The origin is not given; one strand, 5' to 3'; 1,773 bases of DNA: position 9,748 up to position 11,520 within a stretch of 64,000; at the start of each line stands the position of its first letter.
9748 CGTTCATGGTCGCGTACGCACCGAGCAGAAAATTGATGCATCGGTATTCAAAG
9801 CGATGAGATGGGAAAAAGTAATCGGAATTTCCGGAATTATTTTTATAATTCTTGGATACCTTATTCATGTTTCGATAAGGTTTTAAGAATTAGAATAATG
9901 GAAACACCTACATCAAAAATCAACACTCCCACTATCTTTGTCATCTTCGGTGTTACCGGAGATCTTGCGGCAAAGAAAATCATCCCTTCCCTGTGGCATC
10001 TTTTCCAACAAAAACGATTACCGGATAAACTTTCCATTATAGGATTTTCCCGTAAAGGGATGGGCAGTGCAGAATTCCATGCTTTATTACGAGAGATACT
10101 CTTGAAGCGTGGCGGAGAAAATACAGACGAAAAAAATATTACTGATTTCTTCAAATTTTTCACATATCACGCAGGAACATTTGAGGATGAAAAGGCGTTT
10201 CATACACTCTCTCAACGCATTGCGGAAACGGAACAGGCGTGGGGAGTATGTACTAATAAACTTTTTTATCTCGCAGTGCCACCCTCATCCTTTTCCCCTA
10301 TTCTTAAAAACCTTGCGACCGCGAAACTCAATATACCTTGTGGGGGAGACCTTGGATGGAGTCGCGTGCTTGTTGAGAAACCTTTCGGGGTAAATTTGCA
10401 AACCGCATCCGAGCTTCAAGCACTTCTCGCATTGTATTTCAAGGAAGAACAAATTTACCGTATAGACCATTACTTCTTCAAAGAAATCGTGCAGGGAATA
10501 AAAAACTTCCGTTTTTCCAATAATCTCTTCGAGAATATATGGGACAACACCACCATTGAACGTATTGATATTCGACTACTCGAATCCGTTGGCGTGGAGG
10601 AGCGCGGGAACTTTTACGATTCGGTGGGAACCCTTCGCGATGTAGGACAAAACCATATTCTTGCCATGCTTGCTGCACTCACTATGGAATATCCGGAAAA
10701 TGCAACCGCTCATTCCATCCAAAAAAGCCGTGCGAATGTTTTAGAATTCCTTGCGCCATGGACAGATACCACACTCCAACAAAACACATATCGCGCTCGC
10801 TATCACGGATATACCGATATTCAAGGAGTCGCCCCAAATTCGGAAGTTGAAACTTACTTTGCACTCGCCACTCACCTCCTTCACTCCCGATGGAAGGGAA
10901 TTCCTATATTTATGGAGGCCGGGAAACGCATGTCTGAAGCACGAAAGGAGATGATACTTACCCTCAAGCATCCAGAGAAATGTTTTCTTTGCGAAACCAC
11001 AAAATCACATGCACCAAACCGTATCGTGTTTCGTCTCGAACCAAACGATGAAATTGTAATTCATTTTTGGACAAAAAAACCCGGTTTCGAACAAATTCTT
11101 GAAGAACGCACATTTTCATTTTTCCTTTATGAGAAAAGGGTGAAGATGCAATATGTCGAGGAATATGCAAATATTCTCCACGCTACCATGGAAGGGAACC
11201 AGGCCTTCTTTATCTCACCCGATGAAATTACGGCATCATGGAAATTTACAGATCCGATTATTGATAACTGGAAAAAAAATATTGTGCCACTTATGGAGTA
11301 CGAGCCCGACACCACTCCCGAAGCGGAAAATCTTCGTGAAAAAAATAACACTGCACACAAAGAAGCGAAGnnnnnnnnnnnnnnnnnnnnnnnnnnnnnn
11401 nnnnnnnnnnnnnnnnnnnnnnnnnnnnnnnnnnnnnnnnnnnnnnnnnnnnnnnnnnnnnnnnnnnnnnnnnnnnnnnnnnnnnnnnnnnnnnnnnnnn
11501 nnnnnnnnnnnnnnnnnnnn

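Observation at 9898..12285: In-frame fusion of glucose-6-phosphate dehydrogenase and 6-phosphogluconate dehydrogenase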

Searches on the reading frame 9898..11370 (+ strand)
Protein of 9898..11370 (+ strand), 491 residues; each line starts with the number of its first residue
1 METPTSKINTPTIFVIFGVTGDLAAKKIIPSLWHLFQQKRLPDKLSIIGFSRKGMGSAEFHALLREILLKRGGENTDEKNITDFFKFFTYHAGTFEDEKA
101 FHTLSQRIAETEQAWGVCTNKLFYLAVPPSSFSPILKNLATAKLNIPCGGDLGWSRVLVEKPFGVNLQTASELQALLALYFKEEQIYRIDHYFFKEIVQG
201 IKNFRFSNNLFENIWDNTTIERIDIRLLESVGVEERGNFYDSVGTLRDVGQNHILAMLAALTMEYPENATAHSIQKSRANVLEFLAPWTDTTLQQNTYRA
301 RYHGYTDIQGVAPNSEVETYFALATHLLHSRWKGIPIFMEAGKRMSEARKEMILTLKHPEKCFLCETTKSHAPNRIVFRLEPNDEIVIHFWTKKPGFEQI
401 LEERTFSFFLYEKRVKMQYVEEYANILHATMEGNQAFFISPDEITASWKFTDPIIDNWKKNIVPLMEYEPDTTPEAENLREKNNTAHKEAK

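Call 5: search_protein_families(library=ncbifam, proteins=[window:9898-11370:+], max_evalue=0.01)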
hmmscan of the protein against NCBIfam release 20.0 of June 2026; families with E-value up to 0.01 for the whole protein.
window:9898-11370:+ (491 aa): 3 families
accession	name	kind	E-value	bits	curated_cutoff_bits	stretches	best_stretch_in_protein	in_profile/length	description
TIGR00871.1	zwf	equivalog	1.6e-132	442.7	400.6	1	11-473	2-467/486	glucose-6-phosphate dehydrogenase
NF009492.0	PRK12853.1-3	equivalog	4.3e-92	309.5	428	1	9-482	7-465/472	glucose-6-phosphate dehydrogenase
NF004331.0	PRK05722.2-1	equivalog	8.8e-63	213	622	2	14-349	6-317/425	glucose-6-phosphate dehydrogenase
